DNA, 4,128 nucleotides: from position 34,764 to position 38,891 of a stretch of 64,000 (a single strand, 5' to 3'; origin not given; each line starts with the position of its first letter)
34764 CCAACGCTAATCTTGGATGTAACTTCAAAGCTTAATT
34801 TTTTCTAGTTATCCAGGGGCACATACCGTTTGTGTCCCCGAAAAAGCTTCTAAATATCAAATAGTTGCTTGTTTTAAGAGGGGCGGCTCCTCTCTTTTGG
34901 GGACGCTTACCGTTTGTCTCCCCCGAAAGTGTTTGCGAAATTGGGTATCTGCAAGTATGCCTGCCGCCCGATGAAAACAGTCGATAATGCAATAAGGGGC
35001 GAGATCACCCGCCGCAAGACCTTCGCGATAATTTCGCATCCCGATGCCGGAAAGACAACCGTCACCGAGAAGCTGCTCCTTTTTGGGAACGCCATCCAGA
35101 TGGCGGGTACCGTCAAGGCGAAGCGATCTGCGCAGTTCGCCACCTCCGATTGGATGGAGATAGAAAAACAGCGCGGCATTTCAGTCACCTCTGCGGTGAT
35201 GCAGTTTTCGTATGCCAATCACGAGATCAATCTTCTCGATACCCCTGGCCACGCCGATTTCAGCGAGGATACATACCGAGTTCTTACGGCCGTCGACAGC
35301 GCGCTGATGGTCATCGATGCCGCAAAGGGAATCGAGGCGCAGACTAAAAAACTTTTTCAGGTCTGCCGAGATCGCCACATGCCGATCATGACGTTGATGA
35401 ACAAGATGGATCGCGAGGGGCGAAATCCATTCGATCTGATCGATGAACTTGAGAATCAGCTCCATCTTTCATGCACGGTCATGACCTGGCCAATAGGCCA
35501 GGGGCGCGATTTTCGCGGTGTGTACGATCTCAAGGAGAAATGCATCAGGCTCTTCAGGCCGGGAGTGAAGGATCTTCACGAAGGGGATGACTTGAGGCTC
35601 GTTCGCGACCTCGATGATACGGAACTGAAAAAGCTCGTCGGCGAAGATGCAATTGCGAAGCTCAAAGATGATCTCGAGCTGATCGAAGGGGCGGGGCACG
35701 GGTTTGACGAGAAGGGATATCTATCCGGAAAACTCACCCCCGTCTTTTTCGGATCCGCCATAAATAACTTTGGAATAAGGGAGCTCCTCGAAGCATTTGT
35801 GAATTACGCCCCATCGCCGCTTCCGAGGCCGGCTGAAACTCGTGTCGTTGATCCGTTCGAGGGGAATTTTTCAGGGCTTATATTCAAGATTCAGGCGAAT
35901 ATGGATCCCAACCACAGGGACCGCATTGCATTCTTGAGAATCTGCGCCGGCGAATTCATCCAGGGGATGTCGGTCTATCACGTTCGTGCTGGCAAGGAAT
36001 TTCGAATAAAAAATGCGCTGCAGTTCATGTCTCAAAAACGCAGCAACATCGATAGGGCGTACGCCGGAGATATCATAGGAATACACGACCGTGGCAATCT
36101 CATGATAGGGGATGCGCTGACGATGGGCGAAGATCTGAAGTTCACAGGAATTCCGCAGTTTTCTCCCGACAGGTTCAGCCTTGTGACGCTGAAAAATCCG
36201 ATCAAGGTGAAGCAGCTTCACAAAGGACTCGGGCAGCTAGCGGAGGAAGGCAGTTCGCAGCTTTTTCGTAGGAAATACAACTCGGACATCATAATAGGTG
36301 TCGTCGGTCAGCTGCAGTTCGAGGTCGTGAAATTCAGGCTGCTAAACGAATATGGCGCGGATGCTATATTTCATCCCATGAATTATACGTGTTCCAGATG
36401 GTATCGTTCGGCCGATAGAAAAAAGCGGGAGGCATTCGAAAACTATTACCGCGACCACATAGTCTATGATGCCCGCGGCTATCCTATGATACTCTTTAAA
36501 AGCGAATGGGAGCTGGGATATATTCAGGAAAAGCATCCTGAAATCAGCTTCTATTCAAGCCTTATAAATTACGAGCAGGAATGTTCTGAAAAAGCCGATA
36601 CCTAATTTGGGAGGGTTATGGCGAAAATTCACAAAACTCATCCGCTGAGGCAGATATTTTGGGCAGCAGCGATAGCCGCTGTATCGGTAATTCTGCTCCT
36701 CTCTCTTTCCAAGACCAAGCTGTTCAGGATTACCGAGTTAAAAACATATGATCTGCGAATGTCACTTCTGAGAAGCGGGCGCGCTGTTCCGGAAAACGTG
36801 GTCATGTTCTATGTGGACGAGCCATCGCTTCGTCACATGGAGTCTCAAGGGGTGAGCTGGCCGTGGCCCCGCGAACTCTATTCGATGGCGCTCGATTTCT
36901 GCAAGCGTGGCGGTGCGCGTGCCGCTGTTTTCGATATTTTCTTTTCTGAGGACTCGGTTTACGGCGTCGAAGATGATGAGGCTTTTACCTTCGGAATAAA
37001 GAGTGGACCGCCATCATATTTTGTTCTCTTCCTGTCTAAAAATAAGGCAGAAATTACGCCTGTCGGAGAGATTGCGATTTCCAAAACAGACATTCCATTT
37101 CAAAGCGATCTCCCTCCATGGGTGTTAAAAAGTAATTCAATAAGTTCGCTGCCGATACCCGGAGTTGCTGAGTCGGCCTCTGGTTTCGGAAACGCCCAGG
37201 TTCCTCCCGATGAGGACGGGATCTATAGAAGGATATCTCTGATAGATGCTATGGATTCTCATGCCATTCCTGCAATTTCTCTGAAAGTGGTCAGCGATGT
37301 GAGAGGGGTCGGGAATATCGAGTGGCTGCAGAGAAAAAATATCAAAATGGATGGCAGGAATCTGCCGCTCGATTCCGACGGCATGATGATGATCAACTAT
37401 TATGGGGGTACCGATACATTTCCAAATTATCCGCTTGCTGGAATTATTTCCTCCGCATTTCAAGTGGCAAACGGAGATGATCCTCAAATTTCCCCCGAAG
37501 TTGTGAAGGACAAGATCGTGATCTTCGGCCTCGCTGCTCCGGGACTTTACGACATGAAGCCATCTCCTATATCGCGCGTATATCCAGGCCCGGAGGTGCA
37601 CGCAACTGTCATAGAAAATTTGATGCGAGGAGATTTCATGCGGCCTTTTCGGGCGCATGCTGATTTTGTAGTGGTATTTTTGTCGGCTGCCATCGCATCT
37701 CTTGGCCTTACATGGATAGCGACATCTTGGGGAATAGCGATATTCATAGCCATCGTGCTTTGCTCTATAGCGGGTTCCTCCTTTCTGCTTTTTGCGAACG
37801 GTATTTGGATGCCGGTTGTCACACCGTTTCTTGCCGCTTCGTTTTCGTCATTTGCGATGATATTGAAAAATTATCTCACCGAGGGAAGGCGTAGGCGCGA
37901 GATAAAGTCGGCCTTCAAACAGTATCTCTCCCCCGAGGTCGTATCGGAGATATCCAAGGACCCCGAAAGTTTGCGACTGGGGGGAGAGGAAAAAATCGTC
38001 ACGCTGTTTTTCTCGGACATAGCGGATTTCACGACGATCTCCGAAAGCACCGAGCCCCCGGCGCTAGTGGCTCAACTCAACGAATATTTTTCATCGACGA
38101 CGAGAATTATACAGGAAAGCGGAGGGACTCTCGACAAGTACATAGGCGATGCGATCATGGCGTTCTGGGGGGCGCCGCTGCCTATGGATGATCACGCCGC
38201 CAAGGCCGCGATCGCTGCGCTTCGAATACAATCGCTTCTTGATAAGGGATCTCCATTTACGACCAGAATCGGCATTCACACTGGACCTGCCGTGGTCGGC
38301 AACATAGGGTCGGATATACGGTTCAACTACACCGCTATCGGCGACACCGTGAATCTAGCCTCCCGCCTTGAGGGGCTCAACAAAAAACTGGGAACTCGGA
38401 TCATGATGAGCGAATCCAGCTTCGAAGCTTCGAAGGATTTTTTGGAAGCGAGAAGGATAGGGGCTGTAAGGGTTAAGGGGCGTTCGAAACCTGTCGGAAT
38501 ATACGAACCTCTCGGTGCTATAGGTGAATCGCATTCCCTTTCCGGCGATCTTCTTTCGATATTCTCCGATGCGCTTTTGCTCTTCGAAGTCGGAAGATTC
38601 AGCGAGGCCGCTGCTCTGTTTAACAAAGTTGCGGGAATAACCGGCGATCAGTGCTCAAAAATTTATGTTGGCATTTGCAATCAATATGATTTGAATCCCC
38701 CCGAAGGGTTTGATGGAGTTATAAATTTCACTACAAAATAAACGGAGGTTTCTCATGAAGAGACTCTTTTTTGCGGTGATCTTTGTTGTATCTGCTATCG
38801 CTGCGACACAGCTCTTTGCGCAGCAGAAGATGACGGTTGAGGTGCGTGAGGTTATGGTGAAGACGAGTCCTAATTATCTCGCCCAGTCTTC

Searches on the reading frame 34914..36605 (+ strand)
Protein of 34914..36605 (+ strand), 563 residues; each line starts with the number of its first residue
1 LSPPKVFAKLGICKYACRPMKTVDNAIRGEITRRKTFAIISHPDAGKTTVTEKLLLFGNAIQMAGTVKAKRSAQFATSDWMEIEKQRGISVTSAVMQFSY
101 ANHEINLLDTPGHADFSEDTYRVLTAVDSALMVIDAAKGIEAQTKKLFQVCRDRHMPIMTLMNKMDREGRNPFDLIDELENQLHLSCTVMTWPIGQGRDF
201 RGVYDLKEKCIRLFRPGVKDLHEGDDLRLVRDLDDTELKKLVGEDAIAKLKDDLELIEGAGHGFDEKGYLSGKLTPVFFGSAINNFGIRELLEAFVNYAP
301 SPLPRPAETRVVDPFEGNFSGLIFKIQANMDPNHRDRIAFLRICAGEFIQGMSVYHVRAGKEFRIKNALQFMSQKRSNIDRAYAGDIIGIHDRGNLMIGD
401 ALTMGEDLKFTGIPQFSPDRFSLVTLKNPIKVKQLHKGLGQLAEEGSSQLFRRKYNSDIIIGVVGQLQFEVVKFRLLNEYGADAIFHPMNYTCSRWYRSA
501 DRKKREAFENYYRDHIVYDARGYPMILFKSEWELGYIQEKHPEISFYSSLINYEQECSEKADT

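Call 72: search_protein_families(library=pfam, proteins=[window:34914-36605:+], max_evalue=0.00001)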
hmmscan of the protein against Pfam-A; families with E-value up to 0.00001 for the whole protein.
window:34914-36605:+ (563 aa): 5 families
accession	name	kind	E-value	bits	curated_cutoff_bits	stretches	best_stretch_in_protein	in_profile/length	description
PF00009.33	GTP_EFTU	-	7.7e-52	176.1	26.5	1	35-301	4-188/188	Elongation factor Tu GTP binding domain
PF16658.11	RF3_C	-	9.2e-42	142.4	40.1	1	410-537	1-131/132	Class II release factor RF3, C-terminal domain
PF22042.2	EF-G_D2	-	6.4e-23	81.1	27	1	319-404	2-83/84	Elongation factor G domain 2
PF03144.31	GTP_EFTU_D2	-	3.8e-09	37.3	30.3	1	337-403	2-73/73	Elongation factor Tu domain 2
PF01926.29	MMR_HSR1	-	6.6e-07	29.9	21.9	1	37-164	2-113/113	50S ribosome-binding GTPase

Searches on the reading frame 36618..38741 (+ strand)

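Call 72: search_protein_families(library=pfam, proteins=[window:36618-38741:+], max_evalue=0.00001)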
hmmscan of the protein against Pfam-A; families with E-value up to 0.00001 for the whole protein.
window:36618-38741:+ (707 aa): 2 families
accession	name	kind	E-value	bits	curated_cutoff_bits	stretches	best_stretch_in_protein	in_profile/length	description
PF05226.16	CHASE2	-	1.7e-45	156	26.3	1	22-353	4-247/257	CHASE2 domain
PF00211.25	Guanylate_cyc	-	3.9e-24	85.7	21.9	1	460-624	8-175/183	Adenylate and Guanylate cyclase catalytic domain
